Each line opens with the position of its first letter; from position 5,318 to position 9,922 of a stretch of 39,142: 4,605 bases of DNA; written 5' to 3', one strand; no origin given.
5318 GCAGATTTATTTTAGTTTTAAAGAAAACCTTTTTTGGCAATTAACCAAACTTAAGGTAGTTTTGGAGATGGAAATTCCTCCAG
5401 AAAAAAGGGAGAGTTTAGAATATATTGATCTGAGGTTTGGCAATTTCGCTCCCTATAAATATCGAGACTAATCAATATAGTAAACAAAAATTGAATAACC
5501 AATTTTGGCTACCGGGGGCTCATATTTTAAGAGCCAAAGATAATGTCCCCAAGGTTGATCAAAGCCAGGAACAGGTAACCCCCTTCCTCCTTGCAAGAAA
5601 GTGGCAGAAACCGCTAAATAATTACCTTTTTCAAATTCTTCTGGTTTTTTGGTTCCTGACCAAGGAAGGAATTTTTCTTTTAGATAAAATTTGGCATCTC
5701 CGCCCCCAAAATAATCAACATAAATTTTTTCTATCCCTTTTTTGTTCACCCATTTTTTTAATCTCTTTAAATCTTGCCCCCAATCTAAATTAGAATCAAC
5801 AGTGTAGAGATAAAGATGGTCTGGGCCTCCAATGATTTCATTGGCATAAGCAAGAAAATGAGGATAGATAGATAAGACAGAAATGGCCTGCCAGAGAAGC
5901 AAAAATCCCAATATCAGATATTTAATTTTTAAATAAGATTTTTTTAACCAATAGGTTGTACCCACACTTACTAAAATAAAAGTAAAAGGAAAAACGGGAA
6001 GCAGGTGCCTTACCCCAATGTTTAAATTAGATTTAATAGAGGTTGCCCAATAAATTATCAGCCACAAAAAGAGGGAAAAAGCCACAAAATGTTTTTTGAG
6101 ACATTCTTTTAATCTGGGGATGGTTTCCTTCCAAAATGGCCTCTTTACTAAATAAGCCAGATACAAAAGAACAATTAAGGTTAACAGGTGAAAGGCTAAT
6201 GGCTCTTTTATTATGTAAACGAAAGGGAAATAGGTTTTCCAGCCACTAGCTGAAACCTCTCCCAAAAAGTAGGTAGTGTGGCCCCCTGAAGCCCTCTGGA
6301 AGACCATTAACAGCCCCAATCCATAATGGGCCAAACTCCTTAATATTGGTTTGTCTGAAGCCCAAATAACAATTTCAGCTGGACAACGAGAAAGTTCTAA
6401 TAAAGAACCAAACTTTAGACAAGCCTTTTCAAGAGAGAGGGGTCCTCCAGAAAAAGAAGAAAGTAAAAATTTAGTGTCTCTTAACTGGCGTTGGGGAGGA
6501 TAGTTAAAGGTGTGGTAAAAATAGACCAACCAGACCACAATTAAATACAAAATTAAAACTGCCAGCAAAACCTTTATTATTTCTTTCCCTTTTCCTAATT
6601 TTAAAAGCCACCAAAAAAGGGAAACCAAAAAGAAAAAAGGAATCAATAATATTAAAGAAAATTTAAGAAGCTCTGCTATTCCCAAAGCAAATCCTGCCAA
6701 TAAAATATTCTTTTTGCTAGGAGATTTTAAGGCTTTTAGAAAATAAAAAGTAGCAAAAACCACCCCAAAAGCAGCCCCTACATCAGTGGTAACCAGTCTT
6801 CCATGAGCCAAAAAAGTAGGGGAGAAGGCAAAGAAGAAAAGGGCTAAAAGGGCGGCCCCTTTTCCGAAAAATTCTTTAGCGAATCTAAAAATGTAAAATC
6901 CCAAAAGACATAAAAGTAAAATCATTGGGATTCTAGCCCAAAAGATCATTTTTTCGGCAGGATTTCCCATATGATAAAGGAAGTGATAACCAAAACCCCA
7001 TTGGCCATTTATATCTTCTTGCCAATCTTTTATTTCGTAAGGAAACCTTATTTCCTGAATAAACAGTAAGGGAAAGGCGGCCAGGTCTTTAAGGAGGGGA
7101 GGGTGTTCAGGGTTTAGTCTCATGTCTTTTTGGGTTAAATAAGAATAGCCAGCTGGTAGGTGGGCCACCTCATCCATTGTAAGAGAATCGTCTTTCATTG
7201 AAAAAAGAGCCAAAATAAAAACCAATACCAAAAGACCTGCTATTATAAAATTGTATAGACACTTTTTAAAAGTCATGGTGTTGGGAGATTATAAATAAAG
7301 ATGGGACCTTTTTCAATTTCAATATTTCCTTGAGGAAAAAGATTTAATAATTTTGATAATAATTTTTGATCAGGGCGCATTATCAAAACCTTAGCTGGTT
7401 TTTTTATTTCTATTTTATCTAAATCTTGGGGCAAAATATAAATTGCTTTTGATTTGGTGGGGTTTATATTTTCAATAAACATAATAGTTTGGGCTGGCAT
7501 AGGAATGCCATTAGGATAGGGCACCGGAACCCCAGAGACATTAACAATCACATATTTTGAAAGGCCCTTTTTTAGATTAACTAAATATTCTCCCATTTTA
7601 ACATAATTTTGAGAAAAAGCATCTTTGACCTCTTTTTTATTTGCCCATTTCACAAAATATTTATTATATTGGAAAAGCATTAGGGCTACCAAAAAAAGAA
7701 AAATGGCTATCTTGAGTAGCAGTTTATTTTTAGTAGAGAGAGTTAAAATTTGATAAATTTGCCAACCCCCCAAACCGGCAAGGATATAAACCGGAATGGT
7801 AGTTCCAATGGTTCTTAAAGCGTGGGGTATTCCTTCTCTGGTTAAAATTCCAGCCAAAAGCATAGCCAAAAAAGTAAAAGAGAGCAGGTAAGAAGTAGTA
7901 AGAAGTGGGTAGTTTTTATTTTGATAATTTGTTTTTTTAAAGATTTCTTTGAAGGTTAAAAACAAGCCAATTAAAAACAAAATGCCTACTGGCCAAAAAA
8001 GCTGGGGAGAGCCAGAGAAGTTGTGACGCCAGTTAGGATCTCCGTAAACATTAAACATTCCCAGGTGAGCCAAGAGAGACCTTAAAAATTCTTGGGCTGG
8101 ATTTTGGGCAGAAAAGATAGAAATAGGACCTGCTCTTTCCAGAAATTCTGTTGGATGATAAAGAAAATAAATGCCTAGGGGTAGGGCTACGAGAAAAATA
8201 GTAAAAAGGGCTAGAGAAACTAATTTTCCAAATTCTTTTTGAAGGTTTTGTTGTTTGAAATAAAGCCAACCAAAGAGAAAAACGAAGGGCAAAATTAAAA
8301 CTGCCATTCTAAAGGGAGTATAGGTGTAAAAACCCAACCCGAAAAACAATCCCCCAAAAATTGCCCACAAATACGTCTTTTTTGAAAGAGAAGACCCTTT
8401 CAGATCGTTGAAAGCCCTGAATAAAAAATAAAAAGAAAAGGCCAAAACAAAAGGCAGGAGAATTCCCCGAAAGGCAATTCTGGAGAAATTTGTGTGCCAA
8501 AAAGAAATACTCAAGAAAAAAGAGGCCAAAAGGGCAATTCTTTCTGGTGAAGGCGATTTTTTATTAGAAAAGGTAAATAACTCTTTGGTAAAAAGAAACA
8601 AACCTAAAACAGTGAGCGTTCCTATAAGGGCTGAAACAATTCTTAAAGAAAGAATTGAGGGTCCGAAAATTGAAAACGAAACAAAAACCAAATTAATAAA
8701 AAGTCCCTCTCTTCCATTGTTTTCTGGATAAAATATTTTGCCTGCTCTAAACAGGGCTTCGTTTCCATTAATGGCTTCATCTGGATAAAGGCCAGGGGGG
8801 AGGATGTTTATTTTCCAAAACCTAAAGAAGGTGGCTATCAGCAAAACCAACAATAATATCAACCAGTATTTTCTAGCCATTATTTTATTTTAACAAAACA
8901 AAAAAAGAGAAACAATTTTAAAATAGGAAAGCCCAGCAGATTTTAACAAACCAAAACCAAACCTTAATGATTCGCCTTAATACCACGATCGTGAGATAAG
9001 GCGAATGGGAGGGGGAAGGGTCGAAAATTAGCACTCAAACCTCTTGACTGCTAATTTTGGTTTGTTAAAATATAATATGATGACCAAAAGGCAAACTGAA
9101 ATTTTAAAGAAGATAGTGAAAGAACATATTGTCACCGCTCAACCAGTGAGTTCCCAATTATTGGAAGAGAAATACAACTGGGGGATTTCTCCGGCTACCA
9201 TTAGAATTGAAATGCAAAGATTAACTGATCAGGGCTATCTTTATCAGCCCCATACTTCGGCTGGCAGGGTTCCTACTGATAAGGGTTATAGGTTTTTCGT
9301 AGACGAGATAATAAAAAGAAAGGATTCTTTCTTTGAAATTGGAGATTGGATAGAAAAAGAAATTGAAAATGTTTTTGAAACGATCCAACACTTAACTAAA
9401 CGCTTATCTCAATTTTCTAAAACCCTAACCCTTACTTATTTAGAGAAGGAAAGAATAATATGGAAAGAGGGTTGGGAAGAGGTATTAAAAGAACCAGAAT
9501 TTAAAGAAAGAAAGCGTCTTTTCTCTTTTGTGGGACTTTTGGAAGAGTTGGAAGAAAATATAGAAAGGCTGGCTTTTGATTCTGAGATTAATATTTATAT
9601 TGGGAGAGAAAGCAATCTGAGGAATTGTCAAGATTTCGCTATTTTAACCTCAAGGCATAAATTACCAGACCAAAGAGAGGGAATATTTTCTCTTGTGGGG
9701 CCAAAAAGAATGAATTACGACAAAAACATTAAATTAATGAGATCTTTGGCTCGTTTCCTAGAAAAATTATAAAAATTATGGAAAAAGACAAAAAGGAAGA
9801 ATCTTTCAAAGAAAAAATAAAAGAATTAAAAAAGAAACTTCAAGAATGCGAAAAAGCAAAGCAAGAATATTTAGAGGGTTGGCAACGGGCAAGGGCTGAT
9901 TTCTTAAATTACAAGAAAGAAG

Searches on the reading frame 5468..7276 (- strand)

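Call 102: search_protein_families(library=pfam, proteins=[window:5468-7276:-], max_evalue=0.001)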
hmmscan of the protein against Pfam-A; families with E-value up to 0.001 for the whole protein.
window:5468-7276:- (602 aa): 2 families
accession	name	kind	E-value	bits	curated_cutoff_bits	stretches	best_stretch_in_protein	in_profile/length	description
PF13231.12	PMT_2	-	7.2e-13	49.5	26.1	1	112-251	22-159/160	Dolichyl-phosphate-mannose-protein mannosyltransferase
PF02366.24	PMT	-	1.4e-05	25.2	22.7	1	56-254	43-235/245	Dolichyl-phosphate-mannose-protein mannosyltransferase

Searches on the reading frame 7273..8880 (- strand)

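Call 102: search_protein_families(library=pfam, proteins=[window:7273-8880:-], max_evalue=0.001)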
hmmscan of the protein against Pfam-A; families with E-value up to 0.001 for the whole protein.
window:7273-8880:- (535 aa): 2 families
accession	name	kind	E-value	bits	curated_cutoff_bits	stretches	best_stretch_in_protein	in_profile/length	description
PF13231.12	PMT_2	-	1e-07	32.7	26.1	1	67-231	12-156/160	Dolichyl-phosphate-mannose-protein mannosyltransferase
PF20176.3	DUF6541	-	6.7e-05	21.8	29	1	82-339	186-408/646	Family of unknown function (DUF6541)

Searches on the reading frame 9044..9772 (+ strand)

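Call 102: search_protein_families(library=pfam, proteins=[window:9044-9772:+], max_evalue=0.001)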
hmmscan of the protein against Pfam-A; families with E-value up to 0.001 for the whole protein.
window:9044-9772:+ (242 aa): 1 family
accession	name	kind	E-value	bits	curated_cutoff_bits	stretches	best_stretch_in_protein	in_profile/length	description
PF01628.27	HrcA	-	1.8e-17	64.5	22.2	1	97-229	88-215/215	HrcA protein C terminal domain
